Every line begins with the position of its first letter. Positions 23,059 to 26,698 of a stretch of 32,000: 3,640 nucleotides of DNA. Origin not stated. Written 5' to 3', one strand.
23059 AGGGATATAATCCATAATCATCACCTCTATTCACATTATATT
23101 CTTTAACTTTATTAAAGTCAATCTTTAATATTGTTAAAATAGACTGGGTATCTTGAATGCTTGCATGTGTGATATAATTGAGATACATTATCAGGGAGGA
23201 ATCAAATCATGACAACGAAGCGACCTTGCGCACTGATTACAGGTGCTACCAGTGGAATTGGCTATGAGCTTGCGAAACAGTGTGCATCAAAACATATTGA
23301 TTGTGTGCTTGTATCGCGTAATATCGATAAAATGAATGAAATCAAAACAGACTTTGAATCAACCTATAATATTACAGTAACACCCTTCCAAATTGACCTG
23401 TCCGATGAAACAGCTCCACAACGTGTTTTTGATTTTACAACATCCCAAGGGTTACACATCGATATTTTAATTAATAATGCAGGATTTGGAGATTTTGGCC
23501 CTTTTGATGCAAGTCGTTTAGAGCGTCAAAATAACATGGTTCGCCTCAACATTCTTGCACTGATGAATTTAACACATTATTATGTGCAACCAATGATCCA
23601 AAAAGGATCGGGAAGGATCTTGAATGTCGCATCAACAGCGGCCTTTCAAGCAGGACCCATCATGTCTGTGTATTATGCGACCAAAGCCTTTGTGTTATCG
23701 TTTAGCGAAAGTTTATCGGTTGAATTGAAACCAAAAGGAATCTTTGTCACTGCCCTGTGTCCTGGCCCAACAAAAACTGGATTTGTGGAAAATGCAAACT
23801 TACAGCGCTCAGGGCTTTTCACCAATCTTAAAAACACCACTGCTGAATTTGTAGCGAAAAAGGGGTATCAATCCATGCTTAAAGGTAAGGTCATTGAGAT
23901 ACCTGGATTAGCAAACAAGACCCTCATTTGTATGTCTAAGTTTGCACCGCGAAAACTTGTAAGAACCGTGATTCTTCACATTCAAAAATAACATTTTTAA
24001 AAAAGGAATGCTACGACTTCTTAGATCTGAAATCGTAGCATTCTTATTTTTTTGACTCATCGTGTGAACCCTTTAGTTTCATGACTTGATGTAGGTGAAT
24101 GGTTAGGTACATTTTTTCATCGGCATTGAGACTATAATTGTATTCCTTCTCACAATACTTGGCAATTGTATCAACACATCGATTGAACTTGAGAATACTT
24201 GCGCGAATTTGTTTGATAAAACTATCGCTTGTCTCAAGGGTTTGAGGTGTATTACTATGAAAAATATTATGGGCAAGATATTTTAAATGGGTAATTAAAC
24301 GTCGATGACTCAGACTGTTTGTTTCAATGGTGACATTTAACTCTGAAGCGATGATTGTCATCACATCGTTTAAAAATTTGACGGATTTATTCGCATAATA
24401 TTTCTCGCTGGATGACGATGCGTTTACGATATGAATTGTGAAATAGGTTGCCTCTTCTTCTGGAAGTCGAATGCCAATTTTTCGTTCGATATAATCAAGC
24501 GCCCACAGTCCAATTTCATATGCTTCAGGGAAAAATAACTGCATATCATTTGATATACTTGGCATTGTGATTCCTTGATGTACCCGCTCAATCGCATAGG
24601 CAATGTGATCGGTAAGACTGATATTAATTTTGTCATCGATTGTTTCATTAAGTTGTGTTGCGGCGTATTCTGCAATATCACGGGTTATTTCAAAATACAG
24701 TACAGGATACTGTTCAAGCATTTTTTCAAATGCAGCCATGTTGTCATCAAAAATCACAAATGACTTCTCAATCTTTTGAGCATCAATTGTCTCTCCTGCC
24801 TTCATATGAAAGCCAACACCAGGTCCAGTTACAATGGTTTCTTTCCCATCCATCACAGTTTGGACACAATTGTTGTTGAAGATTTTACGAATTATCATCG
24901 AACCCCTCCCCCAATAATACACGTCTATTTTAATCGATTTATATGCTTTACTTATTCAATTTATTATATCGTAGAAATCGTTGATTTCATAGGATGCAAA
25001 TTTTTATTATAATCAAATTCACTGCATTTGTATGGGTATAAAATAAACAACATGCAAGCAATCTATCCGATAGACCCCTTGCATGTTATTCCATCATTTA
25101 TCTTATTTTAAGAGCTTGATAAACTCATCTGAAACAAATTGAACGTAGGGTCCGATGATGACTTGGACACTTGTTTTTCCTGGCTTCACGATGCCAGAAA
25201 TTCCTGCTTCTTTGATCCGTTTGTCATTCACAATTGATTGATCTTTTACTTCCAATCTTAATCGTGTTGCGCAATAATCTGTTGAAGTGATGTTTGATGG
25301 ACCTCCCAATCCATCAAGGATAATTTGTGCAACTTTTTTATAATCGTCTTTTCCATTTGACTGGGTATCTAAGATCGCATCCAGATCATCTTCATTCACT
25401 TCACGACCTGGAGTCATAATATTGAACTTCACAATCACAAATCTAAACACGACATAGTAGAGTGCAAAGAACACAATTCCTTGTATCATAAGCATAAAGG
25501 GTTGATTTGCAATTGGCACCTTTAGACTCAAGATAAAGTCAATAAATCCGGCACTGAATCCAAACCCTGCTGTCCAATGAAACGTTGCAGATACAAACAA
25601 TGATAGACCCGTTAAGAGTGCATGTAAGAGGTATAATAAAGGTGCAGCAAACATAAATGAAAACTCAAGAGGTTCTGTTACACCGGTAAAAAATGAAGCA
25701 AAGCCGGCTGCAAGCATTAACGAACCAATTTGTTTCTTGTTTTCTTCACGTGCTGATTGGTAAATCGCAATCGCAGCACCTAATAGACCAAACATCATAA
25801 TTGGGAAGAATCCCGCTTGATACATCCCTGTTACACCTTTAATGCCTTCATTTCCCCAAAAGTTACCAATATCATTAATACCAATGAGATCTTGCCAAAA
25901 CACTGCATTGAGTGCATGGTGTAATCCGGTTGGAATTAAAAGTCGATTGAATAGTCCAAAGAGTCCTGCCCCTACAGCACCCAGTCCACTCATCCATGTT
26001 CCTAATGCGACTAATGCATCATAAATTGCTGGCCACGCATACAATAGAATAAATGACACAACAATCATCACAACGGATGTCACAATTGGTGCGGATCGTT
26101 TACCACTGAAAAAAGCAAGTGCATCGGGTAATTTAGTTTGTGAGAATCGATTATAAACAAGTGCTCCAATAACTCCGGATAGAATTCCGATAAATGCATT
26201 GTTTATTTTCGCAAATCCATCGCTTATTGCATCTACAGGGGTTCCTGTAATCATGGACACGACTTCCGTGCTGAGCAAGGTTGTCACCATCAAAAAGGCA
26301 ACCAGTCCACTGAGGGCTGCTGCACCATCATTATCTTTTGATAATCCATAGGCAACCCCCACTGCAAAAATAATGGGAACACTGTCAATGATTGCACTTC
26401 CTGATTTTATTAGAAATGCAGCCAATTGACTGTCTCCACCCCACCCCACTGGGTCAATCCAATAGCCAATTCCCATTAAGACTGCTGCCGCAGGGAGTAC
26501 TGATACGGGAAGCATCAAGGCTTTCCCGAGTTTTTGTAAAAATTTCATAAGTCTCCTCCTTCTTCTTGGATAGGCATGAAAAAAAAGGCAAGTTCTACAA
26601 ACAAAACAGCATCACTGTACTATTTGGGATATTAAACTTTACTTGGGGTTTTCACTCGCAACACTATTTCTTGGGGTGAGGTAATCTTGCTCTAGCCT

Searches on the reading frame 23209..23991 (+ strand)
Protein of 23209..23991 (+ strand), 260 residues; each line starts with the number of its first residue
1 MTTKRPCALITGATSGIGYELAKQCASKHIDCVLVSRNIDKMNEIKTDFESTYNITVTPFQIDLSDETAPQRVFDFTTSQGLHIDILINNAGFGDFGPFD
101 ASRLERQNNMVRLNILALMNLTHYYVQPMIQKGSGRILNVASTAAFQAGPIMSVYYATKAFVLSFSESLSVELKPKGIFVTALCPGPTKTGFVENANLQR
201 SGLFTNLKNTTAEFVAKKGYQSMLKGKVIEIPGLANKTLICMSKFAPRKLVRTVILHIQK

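Call 3: search_protein_families(library=pfam, proteins=[window:23209-23991:+])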
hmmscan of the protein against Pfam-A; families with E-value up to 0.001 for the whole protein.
window:23209-23991:+ (260 aa): 4 families
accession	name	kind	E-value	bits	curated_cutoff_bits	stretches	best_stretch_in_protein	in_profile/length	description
PF00106.31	adh_short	-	1.2e-46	159.1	26.6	1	7-199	2-193/195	short chain dehydrogenase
PF13561.12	adh_short_C2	-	4.3e-30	105.5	27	1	12-198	1-186/236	Enoyl-(Acyl carrier protein) reductase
PF08659.16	KR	-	7e-08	33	22.6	1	9-168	4-162/180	KR domain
PF01370.27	Epimerase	-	0.00027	20.9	20.9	1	8-146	1-119/240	NAD dependent epimerase/dehydratase family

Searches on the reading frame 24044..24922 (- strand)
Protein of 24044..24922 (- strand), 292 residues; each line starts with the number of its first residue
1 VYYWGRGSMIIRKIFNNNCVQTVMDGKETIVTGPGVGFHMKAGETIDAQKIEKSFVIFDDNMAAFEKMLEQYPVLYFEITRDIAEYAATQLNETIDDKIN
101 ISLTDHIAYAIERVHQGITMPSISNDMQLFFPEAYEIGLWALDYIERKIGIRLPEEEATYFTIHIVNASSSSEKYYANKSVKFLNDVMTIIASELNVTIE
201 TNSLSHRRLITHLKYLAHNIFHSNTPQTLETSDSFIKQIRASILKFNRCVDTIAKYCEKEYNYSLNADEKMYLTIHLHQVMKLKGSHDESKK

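Call 3: search_protein_families(library=pfam, proteins=[window:24044-24922:-])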
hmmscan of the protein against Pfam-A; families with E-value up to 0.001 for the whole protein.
window:24044-24922:- (292 aa): 2 families
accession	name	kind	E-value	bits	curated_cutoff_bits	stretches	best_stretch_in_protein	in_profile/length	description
PF00874.25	PRD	-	1.6e-31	108.8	23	2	82-168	2-90/90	PRD domain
PF03123.20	CAT_RBD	-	7e-17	61.5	25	1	9-62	1-55/57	CAT RNA binding domain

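Call 7: search_protein_families(library=ncbifam, proteins=[window:24044-24922:-])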
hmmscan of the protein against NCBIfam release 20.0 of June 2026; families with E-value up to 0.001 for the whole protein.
window:24044-24922:- (292 aa): 4 families
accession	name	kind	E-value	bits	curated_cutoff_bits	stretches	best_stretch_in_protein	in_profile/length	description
NF046042.1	LicT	equivalog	4.5e-71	239.3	300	1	9-280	1-273/273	BglG family transcription antiterminator LicT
NF047357.1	antiterm_GlcT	equivalog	2.4e-48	164.9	320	1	10-279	2-271/272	glucose PTS transporter transcription antiterminator GlcT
NF007295.0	PRK09772.1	equivalog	7.1e-38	130.5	322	1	9-282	3-276/278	transcriptional antiterminator BglG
NF041678.1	trans_antitermLacT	equivalog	1.9e-27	96.5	500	1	11-283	4-280/286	transcription antiterminator LacT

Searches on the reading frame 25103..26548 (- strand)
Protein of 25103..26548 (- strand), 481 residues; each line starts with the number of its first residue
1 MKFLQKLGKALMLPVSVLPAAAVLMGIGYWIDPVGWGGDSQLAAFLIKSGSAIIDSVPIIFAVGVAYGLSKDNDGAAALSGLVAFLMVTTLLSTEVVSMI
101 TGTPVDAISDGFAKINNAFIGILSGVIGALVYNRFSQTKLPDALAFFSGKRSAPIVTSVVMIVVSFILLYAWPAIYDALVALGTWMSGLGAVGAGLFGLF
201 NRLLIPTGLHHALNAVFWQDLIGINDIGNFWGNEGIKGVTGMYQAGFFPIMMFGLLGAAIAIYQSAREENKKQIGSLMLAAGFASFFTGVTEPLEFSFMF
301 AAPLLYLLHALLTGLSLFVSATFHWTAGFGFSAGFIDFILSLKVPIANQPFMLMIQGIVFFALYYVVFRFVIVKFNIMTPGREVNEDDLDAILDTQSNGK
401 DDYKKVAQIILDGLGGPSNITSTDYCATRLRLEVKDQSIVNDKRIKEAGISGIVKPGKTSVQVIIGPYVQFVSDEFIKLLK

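Call 3: search_protein_families(library=pfam, proteins=[window:25103-26548:-])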
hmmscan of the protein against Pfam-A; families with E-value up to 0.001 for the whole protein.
window:25103-26548:- (481 aa): 2 families
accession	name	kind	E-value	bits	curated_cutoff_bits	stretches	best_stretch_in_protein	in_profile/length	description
PF02378.23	PTS_EIIC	-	3e-66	224.1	30.7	1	8-314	1-319/319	Phosphotransferase system, EIIC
PF00367.25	PTS_EIIB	-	1.3e-13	50.5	27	1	410-441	3-34/34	phosphotransferase system, EIIB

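Call 6: find_encoding_contigs(protein=window:25103-26548:-, flank=6000, max_places=10)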
Protein window:25103-26548:- (481 aa): no gene with exactly this product is on record in the collection.

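Call 7: search_protein_families(library=ncbifam, proteins=[window:25103-26548:-])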
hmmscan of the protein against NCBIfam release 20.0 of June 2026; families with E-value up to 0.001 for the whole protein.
window:25103-26548:- (481 aa): 19 families
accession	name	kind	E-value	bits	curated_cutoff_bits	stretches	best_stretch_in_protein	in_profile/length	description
TIGR01998.1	PTS-II-BC-nag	equivalog_domain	4.9e-188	625.7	553.2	1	2-475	3-473/475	N-acetylglucosamine-specific PTS transporter subunit IIBC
NF007608.0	PRK10255.1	equivalog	6.2e-120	401.6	1010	1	2-479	5-465/648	PTS N-acetyl glucosamine transporter subunit IIABC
TIGR02002.1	PTS-II-BC-glcB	equivalog_domain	1.9e-114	383.2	591.8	1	3-474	7-494/502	glucose-specific PTS transporter subunit IIBC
NF008301.0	PRK11089.1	equivalog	4.6e-99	332.2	647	1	4-468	9-462/477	PTS glucose transporter subunit IIBC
NF007509.0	PRK10110.1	subfamily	1.8e-89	300.5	665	1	2-480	13-525/530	PTS maltose transporter subunit IICB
TIGR02004.1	PTS-IIBC-malX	hypoth_equivalog_domain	4.4e-86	289.5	632.2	1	2-477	6-514/517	maltose/glucose-specific PTS transporter subunit IIBC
TIGR02005.1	PTS-IIBC-alpha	subfamily_domain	1.2e-68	231.7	607.3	1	1-479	1-523/524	alpha-glucoside-specific PTS transporter subunit IIBC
TIGR02003.1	PTS-II-BC-unk1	hypoth_equivalog_domain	1e-60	205.8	649.85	2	254-474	315-539/547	PTS transporter subunit IIBC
TIGR00852.1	pts-Glc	subfamily_domain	8.3e-52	176.3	291.1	1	50-321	1-286/290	maltose/glucose-specific PTS transporter subunit IIC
NF007255.0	PRK09702.1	equivalog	4.2e-18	65.5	321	1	355-474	14-140/161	PTS sugar transporter subunit IIB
TIGR01996.1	PTS-II-BC-sucr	equivalog_domain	5.9e-17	61.5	559.3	1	402-479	1-79/461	sucrose-specific PTS transporter subunit IIBC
TIGR01995.1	PTS-II-ABC-beta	subfamily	3.4e-14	52.3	614.7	1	403-480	1-78/618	beta-glucoside-specific PTS transporter subunit IIABC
TIGR00826.1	EIIB_glc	domain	4.6e-13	49.3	45.75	1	374-466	2-88/88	glucose PTS transporter subunit EIIB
NF007311.0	PRK09796.1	equivalog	1.1e-10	40.6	722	1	402-480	4-82/485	PTS cellobiose/arbutin/salicin transporter subunit IIBC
TIGR01992.1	PTS-IIBC-Tre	equivalog_domain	2e-09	36.9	591.95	1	405-478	2-75/463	PTS system trehalose-specific EIIBC component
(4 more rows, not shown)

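Call 8: find_related_loci(query=window:25103-26548:-, collection=genome_contigs, flank=6000)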
Query window:25103-26548:- (481 aa) in genome_contigs; peptide patterns used: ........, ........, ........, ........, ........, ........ (x = any residue, [..] = any of these).
600 stretches matched a pattern (row limit reached: there are more); 591 encode a relative of the query (tblastn E <= 1e-3); the best 80 are kept; 80 distinct loci.
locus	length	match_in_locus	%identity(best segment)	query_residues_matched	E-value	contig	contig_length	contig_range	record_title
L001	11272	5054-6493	64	1-479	0e+0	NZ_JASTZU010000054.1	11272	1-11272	Aquibacillus rhizosphaerae strain LR5S19 2283, whole genome shotgun sequence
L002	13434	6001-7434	63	1-481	0e+0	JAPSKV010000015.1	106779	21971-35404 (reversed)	MAG: Fredinandcohnia onubensis isolate RH52_bin.057 NODE_97_length_106779_cov_5.122586, whole genome shotgun sequence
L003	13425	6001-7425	64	1-479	0e+0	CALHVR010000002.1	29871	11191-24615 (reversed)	MAG TPA_asm: uncultured Leptotrichiaceae bacterium isolate ERR589488_bin.75_CONCOCT_v1.1_MAG genome assembly, contig: ER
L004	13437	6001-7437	63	1-481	0e+0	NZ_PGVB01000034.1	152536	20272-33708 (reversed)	Bacillus sp. T33-2 contig_35, whole genome shotgun sequence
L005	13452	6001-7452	62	1-479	0e+0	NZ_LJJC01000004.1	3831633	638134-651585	Heyndrickxia shackletonii strain LMG 18435 super11, whole genome shotgun sequence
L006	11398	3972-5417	62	2-481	0e+0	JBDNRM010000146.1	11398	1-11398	MAG: Bacillus sp. (in: firmicutes) isolate WK069_bin.3 NODE_1112_length_11398_cov_23.925857, whole genome shotgun sequen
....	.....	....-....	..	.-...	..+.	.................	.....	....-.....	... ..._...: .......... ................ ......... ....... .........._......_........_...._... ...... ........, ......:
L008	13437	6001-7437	63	1-479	0e+0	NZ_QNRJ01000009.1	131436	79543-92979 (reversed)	Rossellomorea aquimaris strain 97B Ga0227240_109, whole genome shotgun sequence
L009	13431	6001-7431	63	2-481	0e+0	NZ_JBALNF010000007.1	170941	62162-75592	Neobacillus vireti strain JJ405 JJ-405_contig_7, whole genome shotgun sequence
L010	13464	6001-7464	62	2-481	0e+0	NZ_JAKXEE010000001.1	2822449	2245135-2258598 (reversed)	Peribacillus sp. Aquil_B1 NODE_1_length_2822449_cov_116.006293, whole genome shotgun sequence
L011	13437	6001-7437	63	1-481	0e+0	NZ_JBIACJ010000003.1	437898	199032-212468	Cytobacillus sp. FJAT-53684 Scaffold3, whole genome shotgun sequence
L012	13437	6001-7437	64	1-481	0e+0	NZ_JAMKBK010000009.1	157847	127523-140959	Psychrobacillus psychrodurans strain DSM 11713 NODE_9_length_157847_cov_60.028259, whole genome shotgun sequence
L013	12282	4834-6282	63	1-481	0e+0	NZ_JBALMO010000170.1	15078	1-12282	Bacillus sp. JJ722 JJ-722_contig_174, whole genome shotgun sequence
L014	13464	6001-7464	62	2-481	0e+0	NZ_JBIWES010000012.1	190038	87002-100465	Peribacillus sp. NPDC096622 NPDC096622_227_H2.ctg-0012, whole genome shotgun sequence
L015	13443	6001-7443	60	1-481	0e+0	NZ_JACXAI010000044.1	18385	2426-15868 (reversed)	Metabacillus arenae strain IB182487 Contig_44, whole genome shotgun sequence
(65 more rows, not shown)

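Call 9: find_homologous_proteins(query=window:25103-26548:-, max_evalue=1e-100)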
Query window:25103-26548:- (481 aa): 7983 proteins with E <= 1e-100 among 8000 candidates; the best 120 are listed.
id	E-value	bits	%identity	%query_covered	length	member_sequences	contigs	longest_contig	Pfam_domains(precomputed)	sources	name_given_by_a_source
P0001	0.0e+0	1045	100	100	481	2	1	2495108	PF02378.24,PF00367.26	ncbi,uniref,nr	ncbi:PTS glucose transporter subunit IIBC [Erysipelothrix larvae]|uniref:PTS glucose transporter sub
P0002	7.2e-219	746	69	100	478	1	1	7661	PF02378.24,PF00367.26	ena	-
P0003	6.6e-210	716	65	100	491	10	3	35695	PF02378.24,PF00367.26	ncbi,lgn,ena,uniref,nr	ncbi:N-acetylglucosamine-specific PTS transporter subunit IIBC [Enterococcus casseliflavus]|uniref:P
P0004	1.0e-208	712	65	100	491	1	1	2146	PF02378.24,PF00367.26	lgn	-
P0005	1.4e-208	712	68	98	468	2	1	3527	PF02378.24,PF00367.26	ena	-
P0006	1.8e-208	711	65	100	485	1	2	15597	PF02378.24,PF00367.26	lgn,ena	-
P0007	1.9e-208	711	65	100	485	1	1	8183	PF02378.24,PF00367.26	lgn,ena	-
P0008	2.1e-208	711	65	100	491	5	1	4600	PF02378.24,PF00367.26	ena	-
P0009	2.6e-208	711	65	100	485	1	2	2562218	PF02378.24,PF00367.26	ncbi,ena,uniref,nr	ncbi:PTS transporter subunit EIIBC [Carnobacterium sp. CS13]|uniref:N-acetylglucosamine-specific PTS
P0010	3.3e-208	711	65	100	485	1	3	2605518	PF02378.24,PF00367.26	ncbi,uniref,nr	ncbi:N-acetylglucosamine-specific PTS transporter subunit IIBC [Carnobacterium antarcticum]|uniref:N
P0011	4.9e-208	710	66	100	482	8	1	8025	PF02378.24,PF00367.26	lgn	-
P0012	9.4e-208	709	65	100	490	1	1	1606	PF02378.24,PF00367.26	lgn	-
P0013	1.1e-207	709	65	100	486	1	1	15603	PF02378.24,PF00367.26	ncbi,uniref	ncbi:N-acetylglucosamine-specific PTS transporter subunit IIBC [Carnobacterium sp.]|uniref:N-acetylg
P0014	2.4e-207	708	65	100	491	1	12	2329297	PF02378.24,PF00367.26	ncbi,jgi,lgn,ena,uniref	ncbi:N-acetylglucosamine-specific PTS transporter subunit IIBC [Carnobacterium funditum]|uniref:N-ac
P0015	4.2e-207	707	65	100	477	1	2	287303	PF02378.24,PF00367.26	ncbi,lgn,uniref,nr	ncbi:N-acetylglucosamine-specific PTS transporter subunit IIBC [Erysipelothrix urinaevulpis]|uniref:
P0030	5.0e-205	700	67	100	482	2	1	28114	PF02378.24,PF00367.26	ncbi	-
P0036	2.9e-204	698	66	100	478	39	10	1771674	PF02378.24,PF00367.26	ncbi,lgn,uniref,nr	ncbi:N-acetylglucosamine-specific PTS transporter subunit IIBC [Erysipelothrix rhusiopathiae]|uniref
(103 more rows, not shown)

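Call 12: find_encoding_contigs(protein=P0001, flank=10000, max_places=5)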
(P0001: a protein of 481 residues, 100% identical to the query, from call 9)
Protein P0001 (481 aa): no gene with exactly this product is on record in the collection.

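Call 19: find_encoding_contigs(protein=P0002, flank=4000, max_places=3)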
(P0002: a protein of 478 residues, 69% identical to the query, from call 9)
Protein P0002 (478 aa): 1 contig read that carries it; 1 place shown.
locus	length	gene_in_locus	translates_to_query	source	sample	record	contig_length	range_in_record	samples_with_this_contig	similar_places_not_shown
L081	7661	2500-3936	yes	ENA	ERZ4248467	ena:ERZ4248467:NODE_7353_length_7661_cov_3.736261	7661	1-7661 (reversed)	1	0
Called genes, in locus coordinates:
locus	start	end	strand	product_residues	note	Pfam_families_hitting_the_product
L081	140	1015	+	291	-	PF09922:LiaF-like_C (weak)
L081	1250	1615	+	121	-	-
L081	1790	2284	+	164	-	-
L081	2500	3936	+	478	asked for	PF02378:PTS_EIIC, PF00367:PTS_EIIB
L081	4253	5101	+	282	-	PF03123:CAT_RBD, PF00874:PRD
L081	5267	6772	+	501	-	PF12704:MacB_PCD (weak), PF02687:FtsX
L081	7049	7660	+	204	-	?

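Call 20: find_encoding_contigs(protein=P0015, flank=4000, max_places=3)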
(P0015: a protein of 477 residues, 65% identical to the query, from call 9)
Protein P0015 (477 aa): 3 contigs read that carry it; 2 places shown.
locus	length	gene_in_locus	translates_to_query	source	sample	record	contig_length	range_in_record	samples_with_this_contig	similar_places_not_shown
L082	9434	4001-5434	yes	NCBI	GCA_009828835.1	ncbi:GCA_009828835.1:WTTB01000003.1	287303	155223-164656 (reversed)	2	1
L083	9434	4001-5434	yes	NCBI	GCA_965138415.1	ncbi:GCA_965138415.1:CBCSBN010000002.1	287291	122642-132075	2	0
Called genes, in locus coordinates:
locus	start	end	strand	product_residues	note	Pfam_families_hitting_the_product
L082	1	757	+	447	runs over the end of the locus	PF02386:TrkH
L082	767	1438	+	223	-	PF02254:TrkA_N, PF02080:TrkA_C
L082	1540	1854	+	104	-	PF00085:Thioredoxin, PF13098:Thioredoxin_2, PF13905:Thioredoxin_8 (faint)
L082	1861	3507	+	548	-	PF05834:Lycopene_cycl (faint), PF07992:Pyr_redox_2, PF13450:NAD_binding_8 (faint), PF13738:Pyr_redox_3, PF00070:Pyr_redox, PF02852:Pyr_redox_dim, PF00581:Rhodanese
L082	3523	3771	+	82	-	PF02583:Trns_repr_metal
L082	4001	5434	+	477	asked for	PF02378:PTS_EIIC, PF00367:PTS_EIIB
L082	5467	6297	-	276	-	PF03123:CAT_RBD, PF00874:PRD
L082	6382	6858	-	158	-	-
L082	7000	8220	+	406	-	PF03993:DUF349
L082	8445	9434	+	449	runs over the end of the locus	PF04143:Sulf_transp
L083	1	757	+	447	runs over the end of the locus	PF02386:TrkH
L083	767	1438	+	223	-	PF02254:TrkA_N, PF02080:TrkA_C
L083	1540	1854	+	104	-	PF00085:Thioredoxin, PF13098:Thioredoxin_2, PF13905:Thioredoxin_8 (faint)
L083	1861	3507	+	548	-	PF05834:Lycopene_cycl (faint), PF07992:Pyr_redox_2, PF13450:NAD_binding_8 (faint), PF13738:Pyr_redox_3, PF00070:Pyr_redox, PF02852:Pyr_redox_dim, PF00581:Rhodanese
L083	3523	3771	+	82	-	PF02583:Trns_repr_metal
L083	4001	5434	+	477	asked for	PF02378:PTS_EIIC, PF00367:PTS_EIIB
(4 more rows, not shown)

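Call 23: find_encoding_contigs(protein=P0036, flank=3000, max_places=2)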
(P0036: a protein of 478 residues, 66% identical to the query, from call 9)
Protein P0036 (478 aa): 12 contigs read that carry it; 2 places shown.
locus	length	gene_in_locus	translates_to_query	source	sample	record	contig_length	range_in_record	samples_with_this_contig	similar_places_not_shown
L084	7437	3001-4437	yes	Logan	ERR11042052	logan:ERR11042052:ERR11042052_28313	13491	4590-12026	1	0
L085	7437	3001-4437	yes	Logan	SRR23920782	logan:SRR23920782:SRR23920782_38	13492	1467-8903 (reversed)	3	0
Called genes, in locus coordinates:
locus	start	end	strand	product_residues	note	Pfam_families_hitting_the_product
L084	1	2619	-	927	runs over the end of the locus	PF00158:Sigma54_activat (weak), PF03610:EIIA-man (weak), PF00874:PRD (weak)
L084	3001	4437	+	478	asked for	PF02378:PTS_EIIC, PF00367:PTS_EIIB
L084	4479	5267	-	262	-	PF03123:CAT_RBD, PF00874:PRD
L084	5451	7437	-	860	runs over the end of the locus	PF00690:Cation_ATPase_N, PF00122:E1-E2_ATPase, PF00702:Hydrolase, PF13246:Cation_ATPase, PF00689:Cation_ATPase_C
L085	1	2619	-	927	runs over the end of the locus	PF00158:Sigma54_activat (weak), PF03610:EIIA-man (weak), PF00874:PRD (weak)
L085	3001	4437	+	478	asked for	PF02378:PTS_EIIC, PF00367:PTS_EIIB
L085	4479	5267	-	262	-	PF03123:CAT_RBD, PF00874:PRD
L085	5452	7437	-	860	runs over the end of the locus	PF00690:Cation_ATPase_N, PF00122:E1-E2_ATPase, PF00702:Hydrolase, PF13246:Cation_ATPase, PF00689:Cation_ATPase_C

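Call 24: find_encoding_contigs(protein=P0030, flank=3000, max_places=2)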
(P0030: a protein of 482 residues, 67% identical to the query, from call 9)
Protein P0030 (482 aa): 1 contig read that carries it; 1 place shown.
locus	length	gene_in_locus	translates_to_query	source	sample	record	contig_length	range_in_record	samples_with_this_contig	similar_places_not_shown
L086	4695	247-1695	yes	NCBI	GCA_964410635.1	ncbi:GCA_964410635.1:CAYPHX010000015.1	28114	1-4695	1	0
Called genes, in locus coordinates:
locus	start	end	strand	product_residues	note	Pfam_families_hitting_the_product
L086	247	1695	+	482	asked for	PF02378:PTS_EIIC, PF00367:PTS_EIIB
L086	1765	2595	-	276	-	PF03123:CAT_RBD, PF00874:PRD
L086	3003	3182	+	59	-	PF00584:SecE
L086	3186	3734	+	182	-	PF02357:NusG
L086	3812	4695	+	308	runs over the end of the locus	PF00288:GHMP_kinases_N, PF08544:GHMP_kinases_C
